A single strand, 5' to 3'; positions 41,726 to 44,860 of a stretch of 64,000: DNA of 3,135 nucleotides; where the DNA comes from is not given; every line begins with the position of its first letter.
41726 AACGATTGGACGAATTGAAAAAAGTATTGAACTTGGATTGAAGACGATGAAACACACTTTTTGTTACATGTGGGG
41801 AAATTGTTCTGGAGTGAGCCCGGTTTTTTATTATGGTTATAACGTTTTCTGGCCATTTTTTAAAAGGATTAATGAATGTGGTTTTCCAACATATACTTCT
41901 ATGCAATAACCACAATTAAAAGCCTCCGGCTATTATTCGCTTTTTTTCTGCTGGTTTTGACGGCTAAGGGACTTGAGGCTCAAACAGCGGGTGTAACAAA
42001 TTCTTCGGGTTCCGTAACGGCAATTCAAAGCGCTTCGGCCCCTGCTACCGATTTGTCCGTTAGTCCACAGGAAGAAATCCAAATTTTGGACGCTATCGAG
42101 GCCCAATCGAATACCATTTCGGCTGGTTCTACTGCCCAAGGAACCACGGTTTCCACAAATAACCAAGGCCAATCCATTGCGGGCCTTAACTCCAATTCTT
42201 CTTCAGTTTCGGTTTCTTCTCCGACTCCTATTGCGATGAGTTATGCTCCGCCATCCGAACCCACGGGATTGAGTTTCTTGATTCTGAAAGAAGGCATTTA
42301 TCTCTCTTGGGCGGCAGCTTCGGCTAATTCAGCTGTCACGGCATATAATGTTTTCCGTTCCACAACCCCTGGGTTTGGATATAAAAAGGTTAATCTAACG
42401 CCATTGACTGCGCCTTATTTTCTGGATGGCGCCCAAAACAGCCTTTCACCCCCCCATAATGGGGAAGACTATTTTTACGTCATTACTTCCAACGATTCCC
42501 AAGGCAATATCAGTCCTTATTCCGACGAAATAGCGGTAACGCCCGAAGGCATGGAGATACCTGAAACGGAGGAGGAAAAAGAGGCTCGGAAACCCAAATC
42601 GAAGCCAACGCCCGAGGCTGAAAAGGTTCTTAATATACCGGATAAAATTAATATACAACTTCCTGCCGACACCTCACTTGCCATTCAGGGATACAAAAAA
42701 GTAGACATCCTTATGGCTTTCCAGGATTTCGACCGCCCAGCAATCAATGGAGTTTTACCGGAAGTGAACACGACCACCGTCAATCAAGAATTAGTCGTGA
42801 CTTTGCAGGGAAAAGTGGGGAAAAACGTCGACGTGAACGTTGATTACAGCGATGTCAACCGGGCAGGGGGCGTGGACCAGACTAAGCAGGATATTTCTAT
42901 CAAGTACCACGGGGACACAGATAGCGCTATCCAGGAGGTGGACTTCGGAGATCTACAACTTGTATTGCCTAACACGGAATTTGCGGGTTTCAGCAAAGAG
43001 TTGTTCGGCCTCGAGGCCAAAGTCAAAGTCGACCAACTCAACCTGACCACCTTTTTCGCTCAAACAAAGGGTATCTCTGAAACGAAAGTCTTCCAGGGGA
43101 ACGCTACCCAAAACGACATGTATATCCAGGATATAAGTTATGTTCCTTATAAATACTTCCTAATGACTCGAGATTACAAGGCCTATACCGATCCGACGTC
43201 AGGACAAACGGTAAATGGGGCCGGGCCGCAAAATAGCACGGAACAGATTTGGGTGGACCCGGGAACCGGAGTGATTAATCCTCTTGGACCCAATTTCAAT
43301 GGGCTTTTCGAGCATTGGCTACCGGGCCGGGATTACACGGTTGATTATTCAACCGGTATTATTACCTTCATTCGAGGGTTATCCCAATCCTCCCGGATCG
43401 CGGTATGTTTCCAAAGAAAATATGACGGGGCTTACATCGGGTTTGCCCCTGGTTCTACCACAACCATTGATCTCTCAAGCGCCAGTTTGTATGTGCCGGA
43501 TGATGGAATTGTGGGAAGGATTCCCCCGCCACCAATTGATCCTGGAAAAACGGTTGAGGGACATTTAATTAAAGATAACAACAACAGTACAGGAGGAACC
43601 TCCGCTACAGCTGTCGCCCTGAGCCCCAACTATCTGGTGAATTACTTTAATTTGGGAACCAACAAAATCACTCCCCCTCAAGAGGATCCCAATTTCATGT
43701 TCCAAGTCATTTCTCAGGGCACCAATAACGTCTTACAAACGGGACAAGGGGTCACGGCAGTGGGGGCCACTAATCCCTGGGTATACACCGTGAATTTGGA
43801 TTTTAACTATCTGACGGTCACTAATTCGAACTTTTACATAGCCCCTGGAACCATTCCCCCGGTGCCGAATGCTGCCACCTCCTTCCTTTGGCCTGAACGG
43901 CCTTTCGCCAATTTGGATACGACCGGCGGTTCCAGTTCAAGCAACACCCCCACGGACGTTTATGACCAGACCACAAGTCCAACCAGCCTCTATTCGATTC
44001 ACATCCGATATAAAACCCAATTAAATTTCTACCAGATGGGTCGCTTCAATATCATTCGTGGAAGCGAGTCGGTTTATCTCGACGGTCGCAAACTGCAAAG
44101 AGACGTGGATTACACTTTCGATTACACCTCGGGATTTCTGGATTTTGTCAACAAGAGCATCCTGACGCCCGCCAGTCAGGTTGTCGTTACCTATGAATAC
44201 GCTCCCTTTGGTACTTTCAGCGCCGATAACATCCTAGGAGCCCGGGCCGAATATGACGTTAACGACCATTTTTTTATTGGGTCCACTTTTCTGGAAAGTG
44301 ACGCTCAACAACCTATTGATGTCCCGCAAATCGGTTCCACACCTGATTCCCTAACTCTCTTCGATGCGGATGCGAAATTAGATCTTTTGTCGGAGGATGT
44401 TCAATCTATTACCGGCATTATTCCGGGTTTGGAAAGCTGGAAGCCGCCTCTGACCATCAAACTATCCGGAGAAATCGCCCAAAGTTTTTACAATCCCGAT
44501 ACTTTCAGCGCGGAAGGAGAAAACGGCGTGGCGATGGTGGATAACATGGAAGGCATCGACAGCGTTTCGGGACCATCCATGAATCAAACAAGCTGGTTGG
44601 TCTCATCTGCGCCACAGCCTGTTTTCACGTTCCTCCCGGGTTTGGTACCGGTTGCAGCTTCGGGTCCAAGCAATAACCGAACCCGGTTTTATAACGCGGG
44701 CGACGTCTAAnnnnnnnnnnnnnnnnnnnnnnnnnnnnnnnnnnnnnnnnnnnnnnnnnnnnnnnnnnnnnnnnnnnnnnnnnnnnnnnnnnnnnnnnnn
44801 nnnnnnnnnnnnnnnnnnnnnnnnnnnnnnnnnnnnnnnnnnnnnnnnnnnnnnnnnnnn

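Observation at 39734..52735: LytS/LytTR two-component system directly upstream of a SprA-like giant OMP and a T9SS-CTD cargo, forming a compact putative secretion-adhesin module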

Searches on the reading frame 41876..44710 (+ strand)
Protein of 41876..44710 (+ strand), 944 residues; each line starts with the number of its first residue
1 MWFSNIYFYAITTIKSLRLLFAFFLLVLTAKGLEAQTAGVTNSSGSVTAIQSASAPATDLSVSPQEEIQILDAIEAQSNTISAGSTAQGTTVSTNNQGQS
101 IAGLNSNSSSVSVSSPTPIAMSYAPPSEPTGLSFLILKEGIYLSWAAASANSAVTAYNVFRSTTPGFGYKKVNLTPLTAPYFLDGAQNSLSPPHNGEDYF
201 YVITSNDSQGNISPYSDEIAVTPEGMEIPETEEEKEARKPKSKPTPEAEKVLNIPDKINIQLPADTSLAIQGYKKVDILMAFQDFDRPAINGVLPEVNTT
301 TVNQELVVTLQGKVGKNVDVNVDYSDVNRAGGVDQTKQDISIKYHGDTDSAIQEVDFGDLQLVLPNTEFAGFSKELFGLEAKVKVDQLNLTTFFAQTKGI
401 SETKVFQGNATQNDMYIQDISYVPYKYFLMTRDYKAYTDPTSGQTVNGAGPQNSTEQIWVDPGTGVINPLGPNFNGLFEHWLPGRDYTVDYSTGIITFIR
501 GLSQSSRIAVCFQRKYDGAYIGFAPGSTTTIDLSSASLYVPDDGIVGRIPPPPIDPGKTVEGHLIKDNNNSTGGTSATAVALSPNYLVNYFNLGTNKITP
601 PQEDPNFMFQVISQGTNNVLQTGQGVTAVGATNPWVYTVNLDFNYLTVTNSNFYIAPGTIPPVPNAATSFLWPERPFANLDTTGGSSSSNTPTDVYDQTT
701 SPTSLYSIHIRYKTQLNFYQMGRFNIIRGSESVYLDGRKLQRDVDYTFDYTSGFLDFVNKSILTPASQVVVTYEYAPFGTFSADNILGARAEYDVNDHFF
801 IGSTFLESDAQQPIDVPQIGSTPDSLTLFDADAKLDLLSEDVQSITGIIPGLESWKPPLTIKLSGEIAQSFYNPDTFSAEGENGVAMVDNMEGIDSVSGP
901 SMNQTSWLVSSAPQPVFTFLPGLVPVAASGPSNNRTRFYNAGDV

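Call 4: search_protein_families(library=pfam, proteins=[window:41876-44710:+], max_evalue=0.01)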
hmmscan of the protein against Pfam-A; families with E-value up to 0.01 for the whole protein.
window:41876-44710:+ (944 aa): 0 families

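Call 5: search_protein_families(library=ncbifam, proteins=[window:41876-44710:+], max_evalue=0.01)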
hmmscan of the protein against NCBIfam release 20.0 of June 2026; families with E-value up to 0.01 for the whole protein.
window:41876-44710:+ (944 aa): 2 families
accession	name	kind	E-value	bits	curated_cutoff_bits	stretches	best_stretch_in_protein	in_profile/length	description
TIGR04189.1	surface_SprA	equivalog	1.4e-58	198.3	200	2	702-914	579-789/2319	T9SS outer membrane translocon Sov/SprA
TIGR02217.1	chp_TIGR02217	subfamily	0.0033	17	136.65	0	486-512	147-173/210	phage distal tail protein, Rcc01695 family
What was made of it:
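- Checked: The N-terminal 944-aa ORF 41876-44710 hits TIGR04189 SprA at E=1.4e-58, 198.3 bits against a cut-off of 200 (call 5).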

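Call 7: find_homologous_proteins(query=window:41876-44710:+)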
Query window:41876-44710:+ (944 aa): 18 proteins with E <= 0.001 among 8000 candidates.
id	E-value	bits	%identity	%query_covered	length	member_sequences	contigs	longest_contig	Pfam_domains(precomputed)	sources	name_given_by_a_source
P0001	0.0e+0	2120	100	100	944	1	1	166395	-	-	-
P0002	0.0e+0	1710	82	100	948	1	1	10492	-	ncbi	-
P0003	4.2e-297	1007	55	96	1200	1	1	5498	-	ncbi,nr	ncbi:MAG TPA: hypothetical protein VK791_00970, partial [bacterium]|nr:hypothetical protein [bacteri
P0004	2.9e-296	1004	54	98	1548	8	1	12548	PF14349.12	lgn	-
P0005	3.7e-288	977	74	65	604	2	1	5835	-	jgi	jgi:hypothetical protein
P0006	3.6e-287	974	54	91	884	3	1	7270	-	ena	-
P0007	1.4e-268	912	54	89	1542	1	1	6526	-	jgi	jgi:hypothetical protein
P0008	3.8e-259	881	53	88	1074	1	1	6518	-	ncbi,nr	ncbi:MAG TPA: hypothetical protein VMU88_07595, partial [bacterium]|nr:hypothetical protein [bacteri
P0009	1.3e-253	863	55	83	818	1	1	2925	-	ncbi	ncbi:MAG: hypothetical protein ACREL1_05030, partial [bacterium]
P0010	6.0e-251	854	70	60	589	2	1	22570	-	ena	-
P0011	9.0e-221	754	61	64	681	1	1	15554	-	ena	-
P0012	2.3e-210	720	45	89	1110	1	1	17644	-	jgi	jgi:hypothetical protein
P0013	1.7e-196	674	67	51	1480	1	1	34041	-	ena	-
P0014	6.6e-194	665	53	65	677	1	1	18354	-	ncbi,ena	-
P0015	4.0e-26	110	24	66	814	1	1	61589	-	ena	-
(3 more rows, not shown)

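Call 8: find_encoding_contigs(protein=P0002, flank=10000, max_places=3)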
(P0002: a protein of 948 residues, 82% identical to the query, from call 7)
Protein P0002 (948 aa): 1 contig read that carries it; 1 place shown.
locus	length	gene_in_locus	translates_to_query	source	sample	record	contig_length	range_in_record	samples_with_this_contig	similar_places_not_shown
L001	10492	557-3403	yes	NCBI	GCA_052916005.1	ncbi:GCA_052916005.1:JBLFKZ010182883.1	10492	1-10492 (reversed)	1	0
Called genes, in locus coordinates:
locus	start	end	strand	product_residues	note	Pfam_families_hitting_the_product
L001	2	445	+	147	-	?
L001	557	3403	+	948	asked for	-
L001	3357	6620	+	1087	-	-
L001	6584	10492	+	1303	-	?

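Call 9: find_encoding_contigs(protein=P0013, flank=10000, max_places=3)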
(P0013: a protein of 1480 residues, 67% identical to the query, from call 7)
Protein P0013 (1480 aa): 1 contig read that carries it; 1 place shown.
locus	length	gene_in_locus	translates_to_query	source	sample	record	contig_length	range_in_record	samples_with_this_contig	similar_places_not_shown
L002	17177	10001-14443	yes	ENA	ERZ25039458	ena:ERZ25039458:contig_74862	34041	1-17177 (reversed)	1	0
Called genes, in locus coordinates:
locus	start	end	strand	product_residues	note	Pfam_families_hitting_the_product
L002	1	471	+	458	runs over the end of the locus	PF02811:PHP, PF07733:DNA_pol3_alpha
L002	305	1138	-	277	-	-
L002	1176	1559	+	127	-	PF17657:DNA_pol3_finger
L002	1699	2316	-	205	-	-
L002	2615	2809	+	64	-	-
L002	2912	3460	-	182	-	PF06071:YchF-GTPase_C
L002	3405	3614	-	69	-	-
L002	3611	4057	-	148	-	-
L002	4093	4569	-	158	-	PF10116:Host_attach, PF18856:baeRF_family12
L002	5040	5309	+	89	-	PF00133:tRNA-synt_1, PF09334:tRNA-synt_1g (weak)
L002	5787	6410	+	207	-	PF00133:tRNA-synt_1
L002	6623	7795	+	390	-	PF06580:His_kinase, PF02518:HATPase_c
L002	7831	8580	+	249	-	PF00072:Response_reg, PF04397:LytTR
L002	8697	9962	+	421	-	-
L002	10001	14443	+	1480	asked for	-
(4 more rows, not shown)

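Call 22: find_encoding_contigs(protein=P0001, flank=10000, max_places=3)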
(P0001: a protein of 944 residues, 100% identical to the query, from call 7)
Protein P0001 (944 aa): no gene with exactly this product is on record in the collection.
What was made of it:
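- Tried and rejected: The window's protein is not on record (call 22), so the rest of the 166-kb contig could not be read.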

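Call 24: find_related_loci(query=A1, collection=genome_contigs, flank=10000)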
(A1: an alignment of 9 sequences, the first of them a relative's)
Query A1 (944 aa) in genome_contigs; peptide patterns used: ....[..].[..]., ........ (x = any residue, [..] = any of these).
99 stretches matched a pattern; 28 encode a relative of the query (tblastn E <= 1e-3); 27 distinct loci.
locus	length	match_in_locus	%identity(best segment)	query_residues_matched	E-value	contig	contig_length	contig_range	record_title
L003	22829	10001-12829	82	1-942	0e+0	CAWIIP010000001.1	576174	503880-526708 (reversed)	MAG: uncultured proteobacterium isolate MFD09286.bin.2.44 genome assembly, contig: contig_40067, whole genome shotgun se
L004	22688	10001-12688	64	17-942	0e+0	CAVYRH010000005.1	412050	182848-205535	MAG: uncultured proteobacterium isolate MFD05512.bin.1.167 genome assembly, contig: contig_19143, whole genome shotgun s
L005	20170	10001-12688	64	24-942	0e+0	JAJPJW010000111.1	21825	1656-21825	MAG: Proteobacteria bacterium isolate Centralia_MAG_561 k107_32624769, whole genome shotgun sequence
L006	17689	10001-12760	62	17-942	0e+0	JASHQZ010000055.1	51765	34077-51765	MAG: candidate division FCPU426 bacterium isolate JOPF088 JOPF_NEAR_contig_194442, whole genome shotgun sequence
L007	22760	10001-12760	62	19-941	0e+0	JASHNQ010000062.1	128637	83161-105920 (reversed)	MAG: candidate division FCPU426 bacterium isolate JOPF001 JOPF_AWAY_contig_882535, whole genome shotgun sequence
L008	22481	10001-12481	58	62-940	0e+0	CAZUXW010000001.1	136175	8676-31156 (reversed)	MAG TPA_asm: uncultured bacterium isolate binchicken_co54_368 genome assembly, contig: NODE_103_length_136175_cov_22.458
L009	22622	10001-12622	55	11-940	0e+0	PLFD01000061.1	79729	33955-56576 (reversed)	MAG: candidate division FCPU426 bacterium isolate bog_1179 73.20110800_S3S.14_contig_200, whole genome shotgun sequence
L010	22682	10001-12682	57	15-940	0e+0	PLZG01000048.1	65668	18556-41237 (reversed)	MAG: candidate division FCPU426 bacterium isolate palsa_1180 73.20120700_P3D.179_contig_20670, whole genome shotgun sequ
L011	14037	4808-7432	55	17-940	0e+0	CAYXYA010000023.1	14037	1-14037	MAG TPA_asm: uncultured bacterium isolate SRP269290_co5_40 genome assembly, contig: NODE_1387_length_14037_cov_8.134459,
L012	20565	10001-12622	55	53-940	0e+0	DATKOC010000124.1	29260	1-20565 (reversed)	MAG TPA_asm: bacterium isolate SMAG_U14754 k141_2105782, whole genome shotgun sequence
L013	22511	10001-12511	55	59-940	0e+0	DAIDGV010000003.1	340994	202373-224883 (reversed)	MAG TPA_asm: candidate division FCPU426 bacterium isolate clean3 k141_1385862, whole genome shotgun sequence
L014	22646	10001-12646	54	48-941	0e+0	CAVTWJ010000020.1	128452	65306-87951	MAG: candidate division FCPU426 bacterium isolate MFD09286.bin.2.88 genome assembly, contig: contig_86205, whole genome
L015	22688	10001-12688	52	17-943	0e+0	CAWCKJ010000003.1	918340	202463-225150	MAG: candidate division FCPU426 bacterium isolate MFD01231.bin.1.41 genome assembly, contig: contig_14992, whole genome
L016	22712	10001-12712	52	7-939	0e+0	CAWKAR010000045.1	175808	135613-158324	MAG: candidate division FCPU426 bacterium isolate MFD03726.bin.1.149 genome assembly, contig: contig_43448, whole genome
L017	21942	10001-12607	53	62-941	0e+0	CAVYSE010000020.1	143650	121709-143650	MAG: candidate division FCPU426 bacterium isolate MFD05580.bin.1.91 genome assembly, contig: contig_47533, whole genome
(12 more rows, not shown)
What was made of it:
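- On FCB superphylum organism: All 27 related genomes are labelled candidate division FCPU426 or unclassified (call 24).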

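Call 30: search_solved_structures(query=A1, max_evalue=0.01, show_alignments=1)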
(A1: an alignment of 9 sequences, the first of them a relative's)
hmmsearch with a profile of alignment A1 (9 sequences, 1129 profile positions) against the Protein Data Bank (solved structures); distinct sequences matched with E-value up to 0.01: 3.
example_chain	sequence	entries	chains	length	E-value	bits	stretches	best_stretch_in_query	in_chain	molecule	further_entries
6h3i_A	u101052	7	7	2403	4.5e-12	47.9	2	678-1076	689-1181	Protein involved in gliding motility SprA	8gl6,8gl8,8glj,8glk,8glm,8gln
6h3j_A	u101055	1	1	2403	5.7e-12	47.6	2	679-1076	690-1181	Protein involved in gliding motility SprA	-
3mpc_A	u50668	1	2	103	0.00057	21.1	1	115-198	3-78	Fn3-like protein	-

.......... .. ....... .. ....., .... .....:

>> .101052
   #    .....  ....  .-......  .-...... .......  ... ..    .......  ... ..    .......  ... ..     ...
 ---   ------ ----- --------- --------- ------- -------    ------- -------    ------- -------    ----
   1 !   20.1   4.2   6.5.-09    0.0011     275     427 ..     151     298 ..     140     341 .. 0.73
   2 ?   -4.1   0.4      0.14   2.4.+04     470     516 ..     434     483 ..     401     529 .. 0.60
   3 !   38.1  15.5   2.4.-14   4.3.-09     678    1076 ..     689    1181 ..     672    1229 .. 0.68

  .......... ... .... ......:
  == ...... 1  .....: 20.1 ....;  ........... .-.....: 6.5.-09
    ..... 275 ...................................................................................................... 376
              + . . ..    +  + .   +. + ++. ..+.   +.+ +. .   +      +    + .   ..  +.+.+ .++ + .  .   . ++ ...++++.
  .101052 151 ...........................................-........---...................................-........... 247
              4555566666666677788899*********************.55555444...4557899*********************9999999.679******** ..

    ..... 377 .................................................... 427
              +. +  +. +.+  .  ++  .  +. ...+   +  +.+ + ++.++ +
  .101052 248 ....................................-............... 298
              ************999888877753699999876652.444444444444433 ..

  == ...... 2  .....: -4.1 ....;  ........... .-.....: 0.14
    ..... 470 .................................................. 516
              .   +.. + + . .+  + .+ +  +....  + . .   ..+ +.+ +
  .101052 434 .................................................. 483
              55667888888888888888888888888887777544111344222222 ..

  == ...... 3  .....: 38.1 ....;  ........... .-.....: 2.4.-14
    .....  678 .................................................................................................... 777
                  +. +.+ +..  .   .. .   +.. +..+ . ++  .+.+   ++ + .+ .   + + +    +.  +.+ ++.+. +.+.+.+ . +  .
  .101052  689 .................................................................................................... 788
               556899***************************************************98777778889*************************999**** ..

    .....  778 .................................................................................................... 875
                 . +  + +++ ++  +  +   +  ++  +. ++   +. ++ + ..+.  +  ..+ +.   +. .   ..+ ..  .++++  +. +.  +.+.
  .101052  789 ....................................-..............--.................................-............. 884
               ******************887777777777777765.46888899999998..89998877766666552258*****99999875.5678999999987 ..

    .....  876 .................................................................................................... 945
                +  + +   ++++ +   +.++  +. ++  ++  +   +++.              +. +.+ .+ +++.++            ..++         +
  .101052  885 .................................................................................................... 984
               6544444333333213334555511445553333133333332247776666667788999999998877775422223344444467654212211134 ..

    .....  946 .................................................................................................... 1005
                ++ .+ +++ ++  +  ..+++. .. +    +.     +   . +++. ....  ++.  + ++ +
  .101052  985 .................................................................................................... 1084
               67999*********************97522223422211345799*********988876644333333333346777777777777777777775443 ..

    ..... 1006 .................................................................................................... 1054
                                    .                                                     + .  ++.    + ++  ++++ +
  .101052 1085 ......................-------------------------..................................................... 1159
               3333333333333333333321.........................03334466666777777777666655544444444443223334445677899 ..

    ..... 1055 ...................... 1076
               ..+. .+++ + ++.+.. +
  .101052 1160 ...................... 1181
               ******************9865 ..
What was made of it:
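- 41876..47946 (+): SprA/Sov-like giant outer-membrane protein gene, about 2,020 aa when frame-corrected. It has a signal peptide, an FN3-like domain, a SprA-homologous core and a C-terminal ..ARF. It is broken by 8 frame disruptions in the window. PDB SprA 6h3i_A at E=4.5e-12 (call 30).
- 42248..42550 (+): FN3-like domain near the N-terminus of the SprA-like protein (residues ~125-225). The profile hits the PDB chain 3mpc 'Fn3-like protein' at E=5.7e-4 (call 30).
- On SprA/Sov T9SS translocon (TIGR04189): Query 275-427 aligns to SprA 151-298, and query 678-1076 to SprA 689-1181 (call 30).
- Colinear profile hit to F. johnsoniae SprA 6h3i_A at E=4.5e-12 (call 30).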

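Call 76: predict_structure(alignment_id=A1)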
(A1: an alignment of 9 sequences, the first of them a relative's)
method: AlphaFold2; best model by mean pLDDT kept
length: 944 residues; sequences in the alignment: 9
mean_pLDDT: 43.6   pTM: 0.29
mean pLDDT of the five models: 43.6, 41.6, 40.9, 39.7, 37.8
residues with pLDDT >= 90: 3; 70-90: 145; 50-70: 174; < 50: 622
segments of 3 or more residues with pLDDT < 50: 1-123, 228-399, 409-414, 418-432, 467-469, 524-530, 541-545, 548-561, 566-590, 594-604, 624-632, 651-704, 713-716, 778-944
pLDDT, mean of each block of 10 residues (from residue 1): 32 39 41 25 23 22 38 35 23 20 21 23 66 80 82 83 79 77 67 82 84 85 63 40 31 27 30 24 30 32 24 33 28 26 36 28 23 21 22 32 61 47 41 58 63 74 56 68 68 60 60 71 48 54 47 38 47 30 40 50 53 55 46 54 54 37 29 34 27 30 49 54 63 77 77 70 68 57 26 24 24 25 24 29 33 32 22 26 23 23 22 27 28 25 26
secondary structure, 60 per line:
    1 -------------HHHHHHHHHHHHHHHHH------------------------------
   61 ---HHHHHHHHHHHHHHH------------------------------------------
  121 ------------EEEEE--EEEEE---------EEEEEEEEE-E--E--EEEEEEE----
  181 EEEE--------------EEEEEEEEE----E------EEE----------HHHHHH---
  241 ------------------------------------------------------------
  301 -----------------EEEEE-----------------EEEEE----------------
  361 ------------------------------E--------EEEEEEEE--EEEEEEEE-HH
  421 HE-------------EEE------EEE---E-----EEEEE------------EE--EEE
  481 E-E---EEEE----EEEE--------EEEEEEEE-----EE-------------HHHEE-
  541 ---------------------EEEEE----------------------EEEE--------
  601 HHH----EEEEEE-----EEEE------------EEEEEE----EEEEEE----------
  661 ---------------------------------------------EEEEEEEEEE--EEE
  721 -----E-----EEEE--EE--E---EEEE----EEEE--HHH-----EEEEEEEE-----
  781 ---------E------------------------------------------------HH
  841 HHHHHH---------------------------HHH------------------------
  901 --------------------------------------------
elements in order (helices of 4 or more, strands of 3 or more residues): H14-30 H64-78 E133-137 E140-144 E154-162 E170-176 E181-184 E199-207 E219-221 H232-237 E318-322 E340-344 E400-407 E410-417 E436-438 E445-447 E457-461 E478-481 E487-490 E495-498 E507-514 E562-566 E589-592 E608-613 E619-622 E635-640 E645-650 E706-715 E718-720 E732-735 E746-749 E754-757 E768-775 H839-846
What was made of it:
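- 42248..42550 (+): It is the only confident part of the AlphaFold model (block pLDDT mostly 77-85, dipping to 67; beta strands) (call 76).
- On SprA/Sov T9SS translocon (TIGR04189): The AlphaFold2 model of the 944-aa N part has mean pLDDT 43.6, and only the FN3 domain is confident (call 76).
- Closest known: SprA. Different: Has an extra N-terminal FN3-like domain (calls 30, 76).
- The barrel architecture could not be modelled: pLDDT 43.6 (call 76).
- Tried and rejected: The AlphaFold2 model was too poor (pLDDT 43.6, call 76), so no fold search was run on it.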

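Call 92: search_protein_families(library=ncbifam, proteins=[L003:10001-16084:+], max_evalue=0.001)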
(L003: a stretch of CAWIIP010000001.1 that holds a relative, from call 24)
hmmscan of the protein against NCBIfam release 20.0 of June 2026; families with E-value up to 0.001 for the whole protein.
L003:10001-16084:+ (2028 aa): 1 family
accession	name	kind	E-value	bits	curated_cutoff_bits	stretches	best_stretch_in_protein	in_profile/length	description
TIGR04189.1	surface_SprA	equivalog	4e-67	226.6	200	4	715-916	591-789/2319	T9SS outer membrane translocon Sov/SprA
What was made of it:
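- On SprA/Sov T9SS translocon (TIGR04189): The intact L003 orthologue scores 226.6 bits (call 92).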
